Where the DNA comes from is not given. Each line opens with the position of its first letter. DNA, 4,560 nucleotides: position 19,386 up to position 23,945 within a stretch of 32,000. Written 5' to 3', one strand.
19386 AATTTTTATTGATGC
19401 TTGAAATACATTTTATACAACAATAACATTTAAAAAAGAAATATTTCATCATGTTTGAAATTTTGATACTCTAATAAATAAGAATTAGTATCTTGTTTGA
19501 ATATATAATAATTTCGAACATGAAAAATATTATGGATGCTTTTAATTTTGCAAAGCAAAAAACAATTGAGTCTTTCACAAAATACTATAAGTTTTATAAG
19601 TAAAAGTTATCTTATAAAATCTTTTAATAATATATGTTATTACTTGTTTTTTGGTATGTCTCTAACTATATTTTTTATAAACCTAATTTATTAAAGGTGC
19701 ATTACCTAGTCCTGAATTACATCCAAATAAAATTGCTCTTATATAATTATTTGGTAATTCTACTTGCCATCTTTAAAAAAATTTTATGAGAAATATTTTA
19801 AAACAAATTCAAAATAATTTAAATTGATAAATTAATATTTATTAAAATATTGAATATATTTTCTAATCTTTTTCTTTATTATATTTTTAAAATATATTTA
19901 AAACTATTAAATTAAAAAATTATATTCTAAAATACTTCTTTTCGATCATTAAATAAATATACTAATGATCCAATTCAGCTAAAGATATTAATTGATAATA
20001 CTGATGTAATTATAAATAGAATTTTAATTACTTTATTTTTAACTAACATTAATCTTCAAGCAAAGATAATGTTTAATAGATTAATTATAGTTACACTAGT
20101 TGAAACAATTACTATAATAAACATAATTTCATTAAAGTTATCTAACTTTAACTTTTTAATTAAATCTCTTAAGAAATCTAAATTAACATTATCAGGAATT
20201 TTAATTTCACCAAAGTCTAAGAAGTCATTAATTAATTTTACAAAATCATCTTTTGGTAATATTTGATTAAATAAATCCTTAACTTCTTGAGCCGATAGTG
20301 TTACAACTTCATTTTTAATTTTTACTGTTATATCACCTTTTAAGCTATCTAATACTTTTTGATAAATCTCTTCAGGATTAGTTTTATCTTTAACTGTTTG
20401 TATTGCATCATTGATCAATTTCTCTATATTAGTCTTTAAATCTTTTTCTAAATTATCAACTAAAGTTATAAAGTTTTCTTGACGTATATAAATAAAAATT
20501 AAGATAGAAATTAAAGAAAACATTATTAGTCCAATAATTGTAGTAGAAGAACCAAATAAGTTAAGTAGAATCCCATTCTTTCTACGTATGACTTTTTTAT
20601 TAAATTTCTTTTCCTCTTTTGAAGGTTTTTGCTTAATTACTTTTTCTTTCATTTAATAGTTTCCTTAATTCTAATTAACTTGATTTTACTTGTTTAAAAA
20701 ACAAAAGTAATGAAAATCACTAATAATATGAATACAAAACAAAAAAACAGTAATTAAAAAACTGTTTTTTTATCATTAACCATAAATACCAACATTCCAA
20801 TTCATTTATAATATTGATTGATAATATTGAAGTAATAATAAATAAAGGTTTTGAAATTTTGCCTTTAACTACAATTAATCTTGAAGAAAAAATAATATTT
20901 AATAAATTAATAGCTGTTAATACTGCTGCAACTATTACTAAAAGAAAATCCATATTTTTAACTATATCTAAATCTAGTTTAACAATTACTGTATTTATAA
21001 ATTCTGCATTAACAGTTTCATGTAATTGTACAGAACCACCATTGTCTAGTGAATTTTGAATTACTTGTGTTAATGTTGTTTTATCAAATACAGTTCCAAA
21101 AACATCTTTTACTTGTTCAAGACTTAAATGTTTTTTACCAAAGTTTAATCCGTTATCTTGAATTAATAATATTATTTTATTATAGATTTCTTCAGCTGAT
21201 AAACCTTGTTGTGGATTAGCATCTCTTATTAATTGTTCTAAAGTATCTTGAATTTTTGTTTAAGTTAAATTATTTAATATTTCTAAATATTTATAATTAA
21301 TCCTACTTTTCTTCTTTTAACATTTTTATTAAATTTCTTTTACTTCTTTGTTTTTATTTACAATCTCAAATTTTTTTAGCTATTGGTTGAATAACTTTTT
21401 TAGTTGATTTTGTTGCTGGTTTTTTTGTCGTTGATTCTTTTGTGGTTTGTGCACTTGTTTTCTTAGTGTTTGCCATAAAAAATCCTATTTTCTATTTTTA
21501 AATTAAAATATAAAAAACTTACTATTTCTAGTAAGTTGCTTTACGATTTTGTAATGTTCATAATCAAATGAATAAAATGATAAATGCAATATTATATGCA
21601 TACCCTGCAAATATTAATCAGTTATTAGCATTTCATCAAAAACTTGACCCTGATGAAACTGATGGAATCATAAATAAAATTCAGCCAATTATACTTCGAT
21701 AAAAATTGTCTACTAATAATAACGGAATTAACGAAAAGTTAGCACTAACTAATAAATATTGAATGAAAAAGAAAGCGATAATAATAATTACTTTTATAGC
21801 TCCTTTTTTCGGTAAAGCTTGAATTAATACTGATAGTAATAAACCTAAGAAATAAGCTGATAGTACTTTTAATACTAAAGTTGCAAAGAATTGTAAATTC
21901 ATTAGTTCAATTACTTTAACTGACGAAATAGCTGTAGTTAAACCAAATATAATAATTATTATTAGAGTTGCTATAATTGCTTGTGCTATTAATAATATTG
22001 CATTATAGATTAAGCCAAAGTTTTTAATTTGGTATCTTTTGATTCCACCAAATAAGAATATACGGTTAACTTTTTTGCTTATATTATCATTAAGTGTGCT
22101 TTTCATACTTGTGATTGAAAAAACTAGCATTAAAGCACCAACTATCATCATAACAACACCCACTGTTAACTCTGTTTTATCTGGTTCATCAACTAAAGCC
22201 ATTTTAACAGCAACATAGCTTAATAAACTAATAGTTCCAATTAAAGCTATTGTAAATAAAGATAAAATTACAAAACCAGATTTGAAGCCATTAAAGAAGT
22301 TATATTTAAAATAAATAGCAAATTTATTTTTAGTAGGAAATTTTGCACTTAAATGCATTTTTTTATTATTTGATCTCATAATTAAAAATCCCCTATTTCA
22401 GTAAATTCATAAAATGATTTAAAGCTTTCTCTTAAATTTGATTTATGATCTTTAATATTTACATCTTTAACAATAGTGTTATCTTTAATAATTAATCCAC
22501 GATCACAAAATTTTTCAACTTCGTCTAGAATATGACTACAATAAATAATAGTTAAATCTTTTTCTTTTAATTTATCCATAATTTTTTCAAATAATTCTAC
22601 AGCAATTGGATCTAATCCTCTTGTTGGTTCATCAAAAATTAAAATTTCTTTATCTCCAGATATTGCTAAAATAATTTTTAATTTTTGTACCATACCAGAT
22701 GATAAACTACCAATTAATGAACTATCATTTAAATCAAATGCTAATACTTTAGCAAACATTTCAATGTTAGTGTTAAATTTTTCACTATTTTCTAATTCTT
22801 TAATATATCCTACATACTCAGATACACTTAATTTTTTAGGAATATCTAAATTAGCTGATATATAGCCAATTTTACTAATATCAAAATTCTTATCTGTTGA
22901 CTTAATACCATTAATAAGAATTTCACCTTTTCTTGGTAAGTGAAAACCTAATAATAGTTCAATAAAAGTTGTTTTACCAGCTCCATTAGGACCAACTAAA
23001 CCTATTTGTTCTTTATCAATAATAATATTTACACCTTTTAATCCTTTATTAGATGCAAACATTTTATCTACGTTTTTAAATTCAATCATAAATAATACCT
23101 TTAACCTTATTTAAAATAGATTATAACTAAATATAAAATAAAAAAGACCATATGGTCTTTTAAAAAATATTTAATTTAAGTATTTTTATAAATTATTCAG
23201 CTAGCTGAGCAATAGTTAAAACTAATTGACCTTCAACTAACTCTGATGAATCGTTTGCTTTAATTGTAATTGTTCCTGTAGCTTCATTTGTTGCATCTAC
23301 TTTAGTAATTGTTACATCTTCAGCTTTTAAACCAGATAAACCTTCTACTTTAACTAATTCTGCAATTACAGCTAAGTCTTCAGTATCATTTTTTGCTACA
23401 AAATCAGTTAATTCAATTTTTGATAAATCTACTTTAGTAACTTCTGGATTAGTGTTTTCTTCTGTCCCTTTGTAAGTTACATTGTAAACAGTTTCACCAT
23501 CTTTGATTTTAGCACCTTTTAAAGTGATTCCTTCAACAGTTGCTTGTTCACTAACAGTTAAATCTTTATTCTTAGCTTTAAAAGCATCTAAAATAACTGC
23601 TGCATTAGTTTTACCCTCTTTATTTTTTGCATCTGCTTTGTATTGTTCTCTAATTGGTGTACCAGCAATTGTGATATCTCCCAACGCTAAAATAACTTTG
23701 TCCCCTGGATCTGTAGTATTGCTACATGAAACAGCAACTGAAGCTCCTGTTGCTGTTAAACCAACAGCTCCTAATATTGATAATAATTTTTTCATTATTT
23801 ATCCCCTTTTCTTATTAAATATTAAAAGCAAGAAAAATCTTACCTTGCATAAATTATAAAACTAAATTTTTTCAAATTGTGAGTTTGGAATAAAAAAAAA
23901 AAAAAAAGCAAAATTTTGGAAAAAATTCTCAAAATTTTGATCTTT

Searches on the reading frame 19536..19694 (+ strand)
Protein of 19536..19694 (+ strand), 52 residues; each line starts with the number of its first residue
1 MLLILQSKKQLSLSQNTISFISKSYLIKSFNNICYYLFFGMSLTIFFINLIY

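Call 73: find_encoding_contigs(protein=window:19536-19694:+, flank=3000, max_places=10)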
Protein window:19536-19694:+ (52 aa): no gene with exactly this product is on record in the collection.

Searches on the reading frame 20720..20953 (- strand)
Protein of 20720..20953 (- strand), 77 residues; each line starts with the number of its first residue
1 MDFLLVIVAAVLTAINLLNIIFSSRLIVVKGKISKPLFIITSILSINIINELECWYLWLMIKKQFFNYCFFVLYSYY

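Call 66: find_encoding_contigs(protein=window:20720-20953:-, flank=10000, max_places=10)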
Protein window:20720-20953:- (77 aa): no gene with exactly this product is on record in the collection.

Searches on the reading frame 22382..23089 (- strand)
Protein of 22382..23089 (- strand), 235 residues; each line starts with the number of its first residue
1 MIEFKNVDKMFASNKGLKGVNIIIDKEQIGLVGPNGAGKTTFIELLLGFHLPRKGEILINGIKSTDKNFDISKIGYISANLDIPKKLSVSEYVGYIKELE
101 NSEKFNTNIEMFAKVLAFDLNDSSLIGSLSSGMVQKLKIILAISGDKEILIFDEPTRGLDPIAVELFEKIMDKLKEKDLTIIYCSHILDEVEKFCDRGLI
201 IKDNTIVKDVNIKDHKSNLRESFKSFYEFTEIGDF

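Call 29: find_encoding_contigs(protein=window:22382-23089:-, flank=10000, max_places=10)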
Protein window:22382-23089:- (235 aa): 2 contigs read that carry it; 2 places shown.
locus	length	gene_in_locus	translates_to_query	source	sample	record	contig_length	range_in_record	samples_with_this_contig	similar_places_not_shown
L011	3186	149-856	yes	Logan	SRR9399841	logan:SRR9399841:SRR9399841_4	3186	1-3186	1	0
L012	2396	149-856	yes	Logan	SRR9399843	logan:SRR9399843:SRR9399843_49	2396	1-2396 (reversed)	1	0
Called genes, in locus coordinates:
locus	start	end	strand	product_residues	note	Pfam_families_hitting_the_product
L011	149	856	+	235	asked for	PF00005:ABC_tran, PF13304:AAA_21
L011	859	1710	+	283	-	-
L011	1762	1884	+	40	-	-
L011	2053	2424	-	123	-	-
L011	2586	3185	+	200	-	?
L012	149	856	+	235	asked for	PF00005:ABC_tran, PF13304:AAA_21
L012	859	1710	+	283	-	-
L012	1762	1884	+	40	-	-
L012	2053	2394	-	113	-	?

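Call 74: find_homologous_proteins(query=window:22382-23089:-, max_evalue=1e-20)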
Query window:22382-23089:- (235 aa): 1132 proteins with E <= 1e-20 among 5534 candidates; the best 120 are listed.
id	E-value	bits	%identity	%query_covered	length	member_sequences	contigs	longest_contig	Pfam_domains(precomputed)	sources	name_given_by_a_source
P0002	5.8e-139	479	95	100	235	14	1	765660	PF00005.34,PF13304.13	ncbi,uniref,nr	ncbi:hypothetical protein CG001_02345 [Mesoplasma coleopterae]|uniref:ATP-binding cassette domain-co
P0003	3.5e-125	434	86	100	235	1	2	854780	PF00005.34,PF13304.13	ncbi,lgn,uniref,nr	ncbi:hypothetical protein CK556_02550 [Mesoplasma chauliocola]|uniref:ABC transporter domain-contain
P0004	3.2e-121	421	82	100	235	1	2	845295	PF00005.34,PF13304.13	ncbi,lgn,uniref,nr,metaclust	ncbi:ATP-binding cassette domain-containing protein [Mesoplasma melaleucae]|uniref:ABC transporter A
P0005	3.5e-81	290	57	100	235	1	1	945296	PF00005.34,PF02463.26,PF13304.13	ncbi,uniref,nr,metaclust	ncbi:ATP-binding cassette domain-containing protein [Spiroplasma diminutum]|uniref:ABC transporter A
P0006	2.1e-71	258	52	99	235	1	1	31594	PF00005.34,PF13175.13,PF13476.13,PF02463.26,PF13304.13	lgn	-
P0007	4.1e-41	159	40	100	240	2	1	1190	PF00005.34,PF13304.13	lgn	-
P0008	3.8e-36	143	42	92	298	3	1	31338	PF00005.34,PF13304.13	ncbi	-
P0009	4.4e-32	130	37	100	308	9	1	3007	PF13732.13,PF00005.34,PF13304.13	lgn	-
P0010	5.1e-32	130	35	100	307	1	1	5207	PF13732.13,PF00005.34,PF13304.13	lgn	-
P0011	8.4e-32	129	37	100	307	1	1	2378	PF13732.13,PF00005.34,PF13304.13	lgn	-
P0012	8.7e-32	129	36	91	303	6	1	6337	PF00005.34,PF13175.13,PF13304.13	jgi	jgi:ABC-2 type transport system ATP-binding protein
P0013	9.4e-32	129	37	100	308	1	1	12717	PF13732.13,PF00005.34,PF13304.13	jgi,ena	-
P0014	1.0e-31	129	37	100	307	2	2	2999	PF13732.13,PF00005.34,PF13304.13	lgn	-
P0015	1.1e-31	129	35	100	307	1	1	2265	PF13732.13,PF00005.34,PF13304.13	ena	-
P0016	1.1e-31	129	35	100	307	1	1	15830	PF13732.13,PF00005.34,PF13304.13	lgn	-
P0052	4.3e-30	123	36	97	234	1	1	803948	PF00005.34,PF02463.26,PF13304.13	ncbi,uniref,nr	ncbi:ABC transporter ATP-binding protein [Mesoplasma coleopterae]|uniref:ABC transporter ATP-binding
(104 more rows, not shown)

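Call 76: find_encoding_contigs(protein=P0052, flank=4000, max_places=10)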
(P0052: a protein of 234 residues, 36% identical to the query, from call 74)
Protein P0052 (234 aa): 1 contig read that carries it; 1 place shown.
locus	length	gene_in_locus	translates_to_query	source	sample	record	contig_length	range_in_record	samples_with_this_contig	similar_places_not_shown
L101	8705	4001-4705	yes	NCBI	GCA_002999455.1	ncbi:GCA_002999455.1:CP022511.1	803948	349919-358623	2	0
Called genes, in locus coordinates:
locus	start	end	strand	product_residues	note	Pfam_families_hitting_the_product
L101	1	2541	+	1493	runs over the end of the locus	PF14480:DNA_pol3_a_NI, PF11490:DNA_pol3_a_NII, PF02811:PHP, PF00929:RNase_T, PF07733:DNA_pol3_alpha, PF17657:DNA_pol3_finger, PF14579:HHH_6 (weak)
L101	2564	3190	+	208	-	PF00881:Nitroreductase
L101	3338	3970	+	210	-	-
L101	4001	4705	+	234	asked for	PF02463:SMC_N (faint), PF00005:ABC_tran, PF13304:AAA_21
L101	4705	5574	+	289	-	-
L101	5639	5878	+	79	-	PF00881:Nitroreductase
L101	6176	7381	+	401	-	PF03235:GmrSD_N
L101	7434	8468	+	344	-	-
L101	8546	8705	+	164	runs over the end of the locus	-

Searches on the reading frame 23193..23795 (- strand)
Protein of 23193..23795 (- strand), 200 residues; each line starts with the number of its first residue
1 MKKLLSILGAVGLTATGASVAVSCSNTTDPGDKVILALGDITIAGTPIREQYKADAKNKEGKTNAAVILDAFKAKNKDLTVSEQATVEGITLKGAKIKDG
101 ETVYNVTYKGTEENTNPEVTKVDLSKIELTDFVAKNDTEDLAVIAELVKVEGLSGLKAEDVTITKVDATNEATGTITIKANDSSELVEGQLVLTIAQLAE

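Call 11: find_encoding_contigs(protein=window:23193-23795:-, flank=10000, max_places=10)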
Protein window:23193-23795:- (200 aa): no gene with exactly this product is on record in the collection.
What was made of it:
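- Tried and rejected: Exact-protein look-ups for the site-3 lipoprotein (call 11), a 77-aa ORF near site 2 (call 66) and a 52-aa ORF near site 2 (call 73) found nothing.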

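Call 12: find_related_loci(query=window:23193-23795:-, collection=genome_contigs, flank=10000)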
Query window:23193-23795:- (200 aa) in genome_contigs; peptide patterns used: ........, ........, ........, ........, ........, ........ (x = any residue, [..] = any of these).
139 stretches matched a pattern, but none encodes a relative of the query by tblastn (E <= 1e-3).
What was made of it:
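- Tried and rejected: The first genome_contigs scan, with the lipoprotein, found no relative (call 12).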
